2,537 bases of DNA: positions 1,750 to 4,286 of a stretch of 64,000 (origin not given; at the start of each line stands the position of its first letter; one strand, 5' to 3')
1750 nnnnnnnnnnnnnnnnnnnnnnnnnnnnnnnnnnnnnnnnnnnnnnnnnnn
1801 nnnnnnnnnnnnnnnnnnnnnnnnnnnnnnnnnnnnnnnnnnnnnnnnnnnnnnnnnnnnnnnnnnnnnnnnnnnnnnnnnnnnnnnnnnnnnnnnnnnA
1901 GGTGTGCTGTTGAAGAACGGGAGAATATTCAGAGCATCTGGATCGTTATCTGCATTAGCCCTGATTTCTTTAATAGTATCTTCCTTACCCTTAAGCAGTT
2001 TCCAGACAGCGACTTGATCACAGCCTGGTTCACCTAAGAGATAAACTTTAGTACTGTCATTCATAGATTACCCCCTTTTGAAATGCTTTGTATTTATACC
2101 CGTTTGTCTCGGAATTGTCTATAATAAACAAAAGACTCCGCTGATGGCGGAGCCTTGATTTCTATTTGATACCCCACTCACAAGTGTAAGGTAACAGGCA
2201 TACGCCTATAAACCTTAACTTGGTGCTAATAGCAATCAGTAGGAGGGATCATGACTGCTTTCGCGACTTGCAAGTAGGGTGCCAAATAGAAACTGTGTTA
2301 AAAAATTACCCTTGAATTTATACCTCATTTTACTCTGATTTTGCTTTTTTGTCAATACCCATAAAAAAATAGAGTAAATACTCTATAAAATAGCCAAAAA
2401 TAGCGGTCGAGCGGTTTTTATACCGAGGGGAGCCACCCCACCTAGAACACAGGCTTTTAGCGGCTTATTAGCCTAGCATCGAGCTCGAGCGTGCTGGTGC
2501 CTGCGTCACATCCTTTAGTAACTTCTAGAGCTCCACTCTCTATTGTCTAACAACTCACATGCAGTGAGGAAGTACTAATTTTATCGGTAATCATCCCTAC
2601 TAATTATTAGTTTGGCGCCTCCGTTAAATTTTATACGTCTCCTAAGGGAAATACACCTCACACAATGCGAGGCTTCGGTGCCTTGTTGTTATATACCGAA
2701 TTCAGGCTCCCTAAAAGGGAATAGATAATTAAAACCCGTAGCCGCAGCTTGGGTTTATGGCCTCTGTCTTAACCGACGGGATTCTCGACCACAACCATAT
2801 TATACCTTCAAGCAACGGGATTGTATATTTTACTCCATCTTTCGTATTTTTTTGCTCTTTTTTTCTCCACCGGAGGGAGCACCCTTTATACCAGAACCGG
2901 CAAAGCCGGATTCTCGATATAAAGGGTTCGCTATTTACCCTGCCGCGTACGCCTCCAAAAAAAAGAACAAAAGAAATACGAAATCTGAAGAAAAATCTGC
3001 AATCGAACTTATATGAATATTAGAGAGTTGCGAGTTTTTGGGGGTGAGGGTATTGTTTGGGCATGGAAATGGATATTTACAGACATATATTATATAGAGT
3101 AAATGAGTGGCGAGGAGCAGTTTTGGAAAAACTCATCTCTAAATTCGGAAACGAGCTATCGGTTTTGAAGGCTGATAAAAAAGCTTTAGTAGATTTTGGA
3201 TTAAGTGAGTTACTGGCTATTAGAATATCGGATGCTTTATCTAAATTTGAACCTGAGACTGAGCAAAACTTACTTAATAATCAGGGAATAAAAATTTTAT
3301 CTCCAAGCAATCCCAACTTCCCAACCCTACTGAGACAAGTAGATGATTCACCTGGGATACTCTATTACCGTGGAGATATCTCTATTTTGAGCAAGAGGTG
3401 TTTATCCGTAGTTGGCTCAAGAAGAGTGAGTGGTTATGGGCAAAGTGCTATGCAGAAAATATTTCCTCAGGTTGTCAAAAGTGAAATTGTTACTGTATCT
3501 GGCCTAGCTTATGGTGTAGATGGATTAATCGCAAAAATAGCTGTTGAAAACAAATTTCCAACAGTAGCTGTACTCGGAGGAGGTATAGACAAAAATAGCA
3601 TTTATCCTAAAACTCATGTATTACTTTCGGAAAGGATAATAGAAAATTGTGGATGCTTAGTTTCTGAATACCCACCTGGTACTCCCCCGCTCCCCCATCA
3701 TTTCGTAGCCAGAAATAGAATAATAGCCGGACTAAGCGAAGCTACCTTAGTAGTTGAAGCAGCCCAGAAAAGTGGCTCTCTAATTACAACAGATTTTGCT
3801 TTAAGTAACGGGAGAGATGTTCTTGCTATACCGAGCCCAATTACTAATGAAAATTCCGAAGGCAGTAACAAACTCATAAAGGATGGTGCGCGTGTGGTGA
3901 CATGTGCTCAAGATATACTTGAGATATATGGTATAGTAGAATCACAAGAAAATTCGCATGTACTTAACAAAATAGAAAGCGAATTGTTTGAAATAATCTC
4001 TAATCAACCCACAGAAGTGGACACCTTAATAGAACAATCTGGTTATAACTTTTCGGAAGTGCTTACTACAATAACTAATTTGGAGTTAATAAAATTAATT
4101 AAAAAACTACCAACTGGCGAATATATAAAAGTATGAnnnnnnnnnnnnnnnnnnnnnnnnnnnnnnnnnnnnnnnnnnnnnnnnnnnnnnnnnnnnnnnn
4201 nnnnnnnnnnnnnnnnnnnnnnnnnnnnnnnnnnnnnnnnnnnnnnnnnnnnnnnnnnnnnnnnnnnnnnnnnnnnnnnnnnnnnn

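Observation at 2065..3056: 1-kb ORF-free, GC-richer region with a recurring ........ octamer: candidate structured RNA or iteron-like array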

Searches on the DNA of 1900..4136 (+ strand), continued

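Call 97: search_with_rna_model(model_id=R1, sources=[window, L005, L007, L008, L009, L010, L011, L012, L013, L014, L015, L016, L017, L018, L019, L020, L021, L022, L023], max_evalue=1, show_alignments=4)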
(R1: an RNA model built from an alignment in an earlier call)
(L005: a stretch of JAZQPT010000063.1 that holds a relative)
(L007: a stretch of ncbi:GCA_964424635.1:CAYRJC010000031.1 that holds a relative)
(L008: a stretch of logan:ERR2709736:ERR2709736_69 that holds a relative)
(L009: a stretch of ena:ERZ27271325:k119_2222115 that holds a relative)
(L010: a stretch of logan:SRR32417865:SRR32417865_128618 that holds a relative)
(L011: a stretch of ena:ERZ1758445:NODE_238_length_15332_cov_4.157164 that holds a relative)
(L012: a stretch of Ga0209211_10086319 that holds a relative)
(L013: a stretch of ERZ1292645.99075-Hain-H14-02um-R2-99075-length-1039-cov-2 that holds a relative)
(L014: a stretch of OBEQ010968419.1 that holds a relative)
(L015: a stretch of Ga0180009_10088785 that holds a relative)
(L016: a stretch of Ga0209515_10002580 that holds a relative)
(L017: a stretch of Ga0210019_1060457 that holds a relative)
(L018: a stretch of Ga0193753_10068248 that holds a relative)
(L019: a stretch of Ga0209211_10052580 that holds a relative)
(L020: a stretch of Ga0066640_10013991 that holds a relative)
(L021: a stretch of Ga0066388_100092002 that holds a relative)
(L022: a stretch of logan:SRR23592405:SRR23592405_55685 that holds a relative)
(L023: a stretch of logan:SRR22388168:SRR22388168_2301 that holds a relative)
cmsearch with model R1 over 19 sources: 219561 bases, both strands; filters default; matches with E-value up to 1: 7.
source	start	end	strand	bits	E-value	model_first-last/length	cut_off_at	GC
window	2156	2298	-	173.1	4.5e-41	1-143/143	no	0.43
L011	9551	9693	-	159.1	1.5e-37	1-143/143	no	0.43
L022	9789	9931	-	137.5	4.5e-32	1-143/143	no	0.43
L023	6239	6383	-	63.2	2.9e-13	1-143/143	no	0.5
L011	9548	9690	+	31.4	3.3e-05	1-143/143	no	0.43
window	2153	2295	+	31.1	3.8e-05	1-143/143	no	0.43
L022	9786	9928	+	23.9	0.0026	1-143/143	no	0.42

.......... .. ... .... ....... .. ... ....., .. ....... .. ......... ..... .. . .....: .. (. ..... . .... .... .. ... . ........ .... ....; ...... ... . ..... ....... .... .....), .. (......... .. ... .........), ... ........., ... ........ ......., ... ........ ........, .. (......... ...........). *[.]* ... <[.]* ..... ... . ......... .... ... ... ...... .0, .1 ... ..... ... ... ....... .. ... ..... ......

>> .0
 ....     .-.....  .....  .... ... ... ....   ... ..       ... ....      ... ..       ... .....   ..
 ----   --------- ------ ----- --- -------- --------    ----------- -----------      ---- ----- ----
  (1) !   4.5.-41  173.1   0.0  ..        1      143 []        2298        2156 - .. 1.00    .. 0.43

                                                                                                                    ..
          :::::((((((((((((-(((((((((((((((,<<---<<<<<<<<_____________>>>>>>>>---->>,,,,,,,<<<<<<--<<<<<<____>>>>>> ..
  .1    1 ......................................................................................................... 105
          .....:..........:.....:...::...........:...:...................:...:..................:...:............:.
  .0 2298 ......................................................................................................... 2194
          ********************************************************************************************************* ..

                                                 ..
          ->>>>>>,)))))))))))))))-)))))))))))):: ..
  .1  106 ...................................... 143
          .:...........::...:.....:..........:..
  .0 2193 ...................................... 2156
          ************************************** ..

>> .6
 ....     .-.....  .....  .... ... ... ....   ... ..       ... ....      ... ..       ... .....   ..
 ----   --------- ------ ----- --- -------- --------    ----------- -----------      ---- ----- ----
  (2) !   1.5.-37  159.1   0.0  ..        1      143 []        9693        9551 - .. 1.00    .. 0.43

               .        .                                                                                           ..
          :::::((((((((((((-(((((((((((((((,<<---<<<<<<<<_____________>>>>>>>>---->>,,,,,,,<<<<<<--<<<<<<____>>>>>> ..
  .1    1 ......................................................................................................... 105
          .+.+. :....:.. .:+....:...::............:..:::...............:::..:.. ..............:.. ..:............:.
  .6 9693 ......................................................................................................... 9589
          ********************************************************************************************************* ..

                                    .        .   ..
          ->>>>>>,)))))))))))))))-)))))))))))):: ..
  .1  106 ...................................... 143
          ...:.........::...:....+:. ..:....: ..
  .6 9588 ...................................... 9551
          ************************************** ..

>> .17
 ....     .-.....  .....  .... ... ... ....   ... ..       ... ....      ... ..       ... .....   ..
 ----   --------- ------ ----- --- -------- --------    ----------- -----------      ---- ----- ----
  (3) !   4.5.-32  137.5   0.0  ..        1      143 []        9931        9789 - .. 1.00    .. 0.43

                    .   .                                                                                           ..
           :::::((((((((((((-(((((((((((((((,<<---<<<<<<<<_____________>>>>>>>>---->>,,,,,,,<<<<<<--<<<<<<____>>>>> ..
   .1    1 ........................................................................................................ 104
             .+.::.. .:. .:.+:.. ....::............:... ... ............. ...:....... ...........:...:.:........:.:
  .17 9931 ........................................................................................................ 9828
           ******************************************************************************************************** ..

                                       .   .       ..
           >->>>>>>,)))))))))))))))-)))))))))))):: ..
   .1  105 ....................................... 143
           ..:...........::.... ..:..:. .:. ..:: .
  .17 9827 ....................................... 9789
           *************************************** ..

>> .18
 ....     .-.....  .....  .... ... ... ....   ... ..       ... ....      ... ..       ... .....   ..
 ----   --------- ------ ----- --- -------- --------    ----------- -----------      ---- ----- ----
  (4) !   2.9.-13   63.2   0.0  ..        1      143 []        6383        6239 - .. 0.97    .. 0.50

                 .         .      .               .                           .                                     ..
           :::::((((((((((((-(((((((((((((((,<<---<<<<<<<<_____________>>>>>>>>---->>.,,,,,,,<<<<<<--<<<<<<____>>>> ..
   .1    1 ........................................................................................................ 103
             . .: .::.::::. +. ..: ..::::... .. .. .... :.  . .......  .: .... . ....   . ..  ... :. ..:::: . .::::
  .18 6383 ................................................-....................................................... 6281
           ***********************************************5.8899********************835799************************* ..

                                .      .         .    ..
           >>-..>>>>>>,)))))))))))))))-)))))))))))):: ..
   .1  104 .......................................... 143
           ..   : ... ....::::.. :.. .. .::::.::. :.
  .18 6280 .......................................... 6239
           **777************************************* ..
